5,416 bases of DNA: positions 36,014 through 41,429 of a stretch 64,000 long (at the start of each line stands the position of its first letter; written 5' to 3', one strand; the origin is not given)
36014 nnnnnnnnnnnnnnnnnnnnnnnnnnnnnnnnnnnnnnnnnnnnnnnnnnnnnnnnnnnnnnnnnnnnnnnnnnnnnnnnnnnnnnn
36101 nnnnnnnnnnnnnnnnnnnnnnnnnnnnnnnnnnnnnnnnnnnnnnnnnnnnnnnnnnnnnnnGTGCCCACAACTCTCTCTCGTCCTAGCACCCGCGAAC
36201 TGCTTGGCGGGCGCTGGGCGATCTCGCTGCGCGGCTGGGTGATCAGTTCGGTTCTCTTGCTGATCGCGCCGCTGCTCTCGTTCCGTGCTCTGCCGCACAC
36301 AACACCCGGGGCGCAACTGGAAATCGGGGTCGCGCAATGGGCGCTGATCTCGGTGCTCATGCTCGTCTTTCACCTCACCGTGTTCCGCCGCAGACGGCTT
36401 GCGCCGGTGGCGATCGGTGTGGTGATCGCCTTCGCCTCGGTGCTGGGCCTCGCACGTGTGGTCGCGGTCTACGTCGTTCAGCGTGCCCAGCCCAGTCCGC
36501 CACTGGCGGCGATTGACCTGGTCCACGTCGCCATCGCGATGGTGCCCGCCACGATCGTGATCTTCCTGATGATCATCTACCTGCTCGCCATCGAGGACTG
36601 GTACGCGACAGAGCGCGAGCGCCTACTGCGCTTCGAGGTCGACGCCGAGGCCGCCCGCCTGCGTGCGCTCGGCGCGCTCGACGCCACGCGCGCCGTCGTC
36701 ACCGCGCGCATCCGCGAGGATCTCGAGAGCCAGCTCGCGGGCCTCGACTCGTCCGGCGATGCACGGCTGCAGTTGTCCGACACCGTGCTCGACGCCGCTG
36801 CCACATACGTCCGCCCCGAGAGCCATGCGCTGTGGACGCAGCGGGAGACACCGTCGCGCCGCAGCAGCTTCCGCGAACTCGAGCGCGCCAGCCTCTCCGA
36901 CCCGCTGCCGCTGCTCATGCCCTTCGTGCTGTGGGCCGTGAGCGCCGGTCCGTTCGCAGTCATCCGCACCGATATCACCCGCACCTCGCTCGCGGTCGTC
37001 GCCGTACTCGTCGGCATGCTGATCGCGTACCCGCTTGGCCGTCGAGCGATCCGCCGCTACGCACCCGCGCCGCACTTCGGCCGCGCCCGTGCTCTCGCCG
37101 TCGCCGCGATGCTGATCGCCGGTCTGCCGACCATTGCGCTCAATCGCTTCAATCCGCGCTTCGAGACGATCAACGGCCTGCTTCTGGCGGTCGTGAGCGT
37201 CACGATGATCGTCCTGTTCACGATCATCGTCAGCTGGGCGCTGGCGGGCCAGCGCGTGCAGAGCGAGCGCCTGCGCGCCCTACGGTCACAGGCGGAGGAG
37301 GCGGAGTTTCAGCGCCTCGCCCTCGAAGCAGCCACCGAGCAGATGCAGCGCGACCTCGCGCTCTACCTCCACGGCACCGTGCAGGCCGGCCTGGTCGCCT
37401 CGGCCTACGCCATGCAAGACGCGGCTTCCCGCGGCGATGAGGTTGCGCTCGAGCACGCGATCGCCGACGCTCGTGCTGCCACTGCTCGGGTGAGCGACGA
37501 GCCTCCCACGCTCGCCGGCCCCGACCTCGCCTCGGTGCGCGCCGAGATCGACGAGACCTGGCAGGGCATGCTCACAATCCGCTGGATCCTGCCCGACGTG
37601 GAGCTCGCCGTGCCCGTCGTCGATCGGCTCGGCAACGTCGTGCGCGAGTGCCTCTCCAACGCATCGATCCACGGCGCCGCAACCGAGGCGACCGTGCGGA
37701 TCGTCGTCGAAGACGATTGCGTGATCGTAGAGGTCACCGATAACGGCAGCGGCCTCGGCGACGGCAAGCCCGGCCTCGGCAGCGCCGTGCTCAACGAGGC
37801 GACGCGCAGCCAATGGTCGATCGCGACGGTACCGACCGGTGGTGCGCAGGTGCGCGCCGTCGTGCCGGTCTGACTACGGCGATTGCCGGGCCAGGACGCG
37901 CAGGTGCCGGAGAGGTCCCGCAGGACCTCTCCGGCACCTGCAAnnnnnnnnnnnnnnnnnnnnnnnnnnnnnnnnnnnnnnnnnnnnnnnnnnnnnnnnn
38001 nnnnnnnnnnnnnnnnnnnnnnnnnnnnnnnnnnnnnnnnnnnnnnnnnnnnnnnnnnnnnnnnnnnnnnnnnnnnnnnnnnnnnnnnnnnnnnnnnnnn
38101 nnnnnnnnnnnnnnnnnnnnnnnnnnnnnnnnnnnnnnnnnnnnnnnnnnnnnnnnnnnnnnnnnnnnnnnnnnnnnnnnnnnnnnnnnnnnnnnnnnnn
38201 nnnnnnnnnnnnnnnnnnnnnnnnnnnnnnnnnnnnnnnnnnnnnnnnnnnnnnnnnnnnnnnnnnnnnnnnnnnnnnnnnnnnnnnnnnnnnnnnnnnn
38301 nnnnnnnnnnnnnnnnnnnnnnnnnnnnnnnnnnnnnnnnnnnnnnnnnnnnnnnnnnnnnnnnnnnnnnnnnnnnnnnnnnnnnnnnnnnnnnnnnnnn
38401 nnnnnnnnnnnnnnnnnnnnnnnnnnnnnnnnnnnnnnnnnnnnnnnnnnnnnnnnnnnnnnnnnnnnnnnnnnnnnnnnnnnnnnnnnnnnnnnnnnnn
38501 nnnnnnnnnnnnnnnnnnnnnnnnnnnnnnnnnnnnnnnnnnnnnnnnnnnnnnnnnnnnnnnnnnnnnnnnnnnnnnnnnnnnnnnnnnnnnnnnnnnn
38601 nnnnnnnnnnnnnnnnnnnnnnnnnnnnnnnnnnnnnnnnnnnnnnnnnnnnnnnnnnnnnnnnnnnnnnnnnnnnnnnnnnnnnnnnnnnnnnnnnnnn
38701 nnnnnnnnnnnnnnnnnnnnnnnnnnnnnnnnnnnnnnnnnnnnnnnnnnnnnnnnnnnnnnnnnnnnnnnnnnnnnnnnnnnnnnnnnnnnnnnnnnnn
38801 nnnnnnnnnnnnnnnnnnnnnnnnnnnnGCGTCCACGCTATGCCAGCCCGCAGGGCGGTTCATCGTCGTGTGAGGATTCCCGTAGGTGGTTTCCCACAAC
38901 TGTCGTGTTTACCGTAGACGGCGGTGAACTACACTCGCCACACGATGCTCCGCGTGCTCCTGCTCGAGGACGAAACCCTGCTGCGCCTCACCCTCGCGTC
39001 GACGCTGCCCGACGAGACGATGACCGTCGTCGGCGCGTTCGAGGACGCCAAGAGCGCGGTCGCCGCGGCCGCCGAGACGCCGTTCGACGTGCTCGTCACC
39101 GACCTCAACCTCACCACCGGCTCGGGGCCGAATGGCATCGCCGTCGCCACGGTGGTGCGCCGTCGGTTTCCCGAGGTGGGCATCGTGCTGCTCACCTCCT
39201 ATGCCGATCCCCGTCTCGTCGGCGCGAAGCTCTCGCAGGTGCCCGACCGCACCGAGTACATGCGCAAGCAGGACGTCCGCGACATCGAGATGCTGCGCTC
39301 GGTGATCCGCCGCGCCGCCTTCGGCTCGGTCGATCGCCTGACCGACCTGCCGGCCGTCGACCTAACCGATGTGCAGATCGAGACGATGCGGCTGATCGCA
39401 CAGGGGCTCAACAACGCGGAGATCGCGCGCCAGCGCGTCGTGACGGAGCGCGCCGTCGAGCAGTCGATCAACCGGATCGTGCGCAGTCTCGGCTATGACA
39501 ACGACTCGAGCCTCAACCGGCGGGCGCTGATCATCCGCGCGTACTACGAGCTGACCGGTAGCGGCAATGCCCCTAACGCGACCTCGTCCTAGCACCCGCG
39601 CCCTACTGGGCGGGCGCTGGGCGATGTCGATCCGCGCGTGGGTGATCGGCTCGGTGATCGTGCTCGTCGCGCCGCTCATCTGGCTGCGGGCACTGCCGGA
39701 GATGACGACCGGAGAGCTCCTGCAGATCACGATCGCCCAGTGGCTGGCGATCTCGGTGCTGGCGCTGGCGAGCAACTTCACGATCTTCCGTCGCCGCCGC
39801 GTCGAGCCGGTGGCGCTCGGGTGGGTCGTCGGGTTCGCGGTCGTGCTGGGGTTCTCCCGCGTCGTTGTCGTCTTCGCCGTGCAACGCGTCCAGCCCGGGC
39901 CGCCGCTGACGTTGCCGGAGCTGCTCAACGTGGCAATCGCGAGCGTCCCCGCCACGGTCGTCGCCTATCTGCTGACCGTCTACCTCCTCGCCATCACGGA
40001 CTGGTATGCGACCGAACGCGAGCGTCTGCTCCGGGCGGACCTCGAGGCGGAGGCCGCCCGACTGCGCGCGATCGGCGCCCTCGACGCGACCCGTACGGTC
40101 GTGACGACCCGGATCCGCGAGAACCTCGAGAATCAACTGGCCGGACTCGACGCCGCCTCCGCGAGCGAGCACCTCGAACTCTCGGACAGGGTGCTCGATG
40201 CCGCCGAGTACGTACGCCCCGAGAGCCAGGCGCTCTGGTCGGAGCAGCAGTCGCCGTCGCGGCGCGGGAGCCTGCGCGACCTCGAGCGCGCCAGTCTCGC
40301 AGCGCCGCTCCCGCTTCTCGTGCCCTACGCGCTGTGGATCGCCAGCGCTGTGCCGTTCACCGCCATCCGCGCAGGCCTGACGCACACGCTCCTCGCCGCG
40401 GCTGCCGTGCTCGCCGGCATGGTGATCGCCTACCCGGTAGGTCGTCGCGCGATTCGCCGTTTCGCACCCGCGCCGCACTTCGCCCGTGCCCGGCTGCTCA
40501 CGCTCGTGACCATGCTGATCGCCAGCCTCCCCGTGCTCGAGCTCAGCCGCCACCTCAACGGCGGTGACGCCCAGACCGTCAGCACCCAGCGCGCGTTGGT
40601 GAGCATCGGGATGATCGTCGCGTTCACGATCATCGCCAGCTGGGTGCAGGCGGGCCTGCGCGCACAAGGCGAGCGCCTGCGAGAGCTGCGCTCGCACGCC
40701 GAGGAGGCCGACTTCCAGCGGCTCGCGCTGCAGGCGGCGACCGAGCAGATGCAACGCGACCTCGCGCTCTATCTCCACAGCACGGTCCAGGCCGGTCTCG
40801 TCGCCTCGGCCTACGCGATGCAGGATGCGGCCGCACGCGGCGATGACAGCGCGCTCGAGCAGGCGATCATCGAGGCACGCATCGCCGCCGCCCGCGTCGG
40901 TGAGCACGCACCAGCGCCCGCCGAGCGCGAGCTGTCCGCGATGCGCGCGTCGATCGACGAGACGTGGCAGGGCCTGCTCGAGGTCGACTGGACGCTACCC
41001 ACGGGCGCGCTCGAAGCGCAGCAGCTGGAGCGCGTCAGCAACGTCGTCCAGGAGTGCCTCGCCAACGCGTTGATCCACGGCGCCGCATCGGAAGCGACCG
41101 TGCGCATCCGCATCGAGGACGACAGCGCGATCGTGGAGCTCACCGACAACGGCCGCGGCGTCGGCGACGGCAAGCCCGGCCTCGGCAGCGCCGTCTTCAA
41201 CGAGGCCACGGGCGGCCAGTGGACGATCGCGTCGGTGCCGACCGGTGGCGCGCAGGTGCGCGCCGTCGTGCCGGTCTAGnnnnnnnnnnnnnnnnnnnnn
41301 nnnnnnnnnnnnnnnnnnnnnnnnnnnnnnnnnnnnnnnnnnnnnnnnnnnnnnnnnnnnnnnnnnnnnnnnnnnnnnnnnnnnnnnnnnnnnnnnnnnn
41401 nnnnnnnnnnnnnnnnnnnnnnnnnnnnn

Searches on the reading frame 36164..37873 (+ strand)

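Call 8: search_protein_families(library=pfam, proteins=[window:36164-37873:+])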
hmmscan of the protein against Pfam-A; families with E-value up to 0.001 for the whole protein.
window:36164-37873:+ (569 aa): 1 family
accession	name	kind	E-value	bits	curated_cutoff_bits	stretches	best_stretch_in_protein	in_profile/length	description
PF02518.31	HATPase_c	-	3.4e-06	27.9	26.4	1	487-533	4-51/111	Histidine kinase-, DNA gyrase B-, and HSP90-like ATPase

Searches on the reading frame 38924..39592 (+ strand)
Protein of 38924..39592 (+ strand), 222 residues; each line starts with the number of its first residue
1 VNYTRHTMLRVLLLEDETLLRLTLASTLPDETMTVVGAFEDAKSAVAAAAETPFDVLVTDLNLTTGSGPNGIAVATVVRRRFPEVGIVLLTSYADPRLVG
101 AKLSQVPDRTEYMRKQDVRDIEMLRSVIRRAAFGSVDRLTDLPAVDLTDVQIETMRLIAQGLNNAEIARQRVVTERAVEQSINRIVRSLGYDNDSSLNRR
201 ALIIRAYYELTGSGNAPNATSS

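Call 8: search_protein_families(library=pfam, proteins=[window:38924-39592:+])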
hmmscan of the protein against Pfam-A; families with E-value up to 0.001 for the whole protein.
window:38924-39592:+ (222 aa): 2 families
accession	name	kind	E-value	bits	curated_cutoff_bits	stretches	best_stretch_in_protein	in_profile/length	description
PF00072.30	Response_reg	-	2.2e-11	44.3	30.2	1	11-99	1-85/111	Response regulator receiver domain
PF00196.25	GerE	-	1.9e-06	27.8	23.5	1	147-197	3-53/57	Bacterial regulatory proteins, luxR family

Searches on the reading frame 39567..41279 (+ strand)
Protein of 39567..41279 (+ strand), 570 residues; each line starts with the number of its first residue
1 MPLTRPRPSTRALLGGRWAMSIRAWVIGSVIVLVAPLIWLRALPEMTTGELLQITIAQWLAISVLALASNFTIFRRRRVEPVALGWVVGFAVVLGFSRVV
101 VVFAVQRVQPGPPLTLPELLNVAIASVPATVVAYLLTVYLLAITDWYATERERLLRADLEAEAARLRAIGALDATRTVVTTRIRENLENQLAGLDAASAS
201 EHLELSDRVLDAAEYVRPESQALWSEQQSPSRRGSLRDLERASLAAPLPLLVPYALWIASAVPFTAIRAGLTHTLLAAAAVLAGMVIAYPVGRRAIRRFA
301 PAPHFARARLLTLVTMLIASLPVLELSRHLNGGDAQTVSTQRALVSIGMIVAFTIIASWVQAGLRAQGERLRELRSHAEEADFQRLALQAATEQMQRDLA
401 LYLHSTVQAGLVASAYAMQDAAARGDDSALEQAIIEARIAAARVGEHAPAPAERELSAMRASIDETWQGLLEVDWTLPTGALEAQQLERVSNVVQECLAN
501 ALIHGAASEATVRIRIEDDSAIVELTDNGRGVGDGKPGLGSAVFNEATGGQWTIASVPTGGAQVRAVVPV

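Call 8: search_protein_families(library=pfam, proteins=[window:39567-41279:+])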
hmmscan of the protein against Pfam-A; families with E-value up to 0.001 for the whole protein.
window:39567-41279:+ (570 aa): 2 families
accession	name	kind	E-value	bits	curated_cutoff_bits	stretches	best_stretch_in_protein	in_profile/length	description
PF02518.31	HATPase_c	-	5.5e-06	27.2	26.4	1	488-566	4-105/111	Histidine kinase-, DNA gyrase B-, and HSP90-like ATPase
PF13581.12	HATPase_c_2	-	0.00062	20.2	27.4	0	481-536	23-82/127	Histidine kinase-like ATPase domain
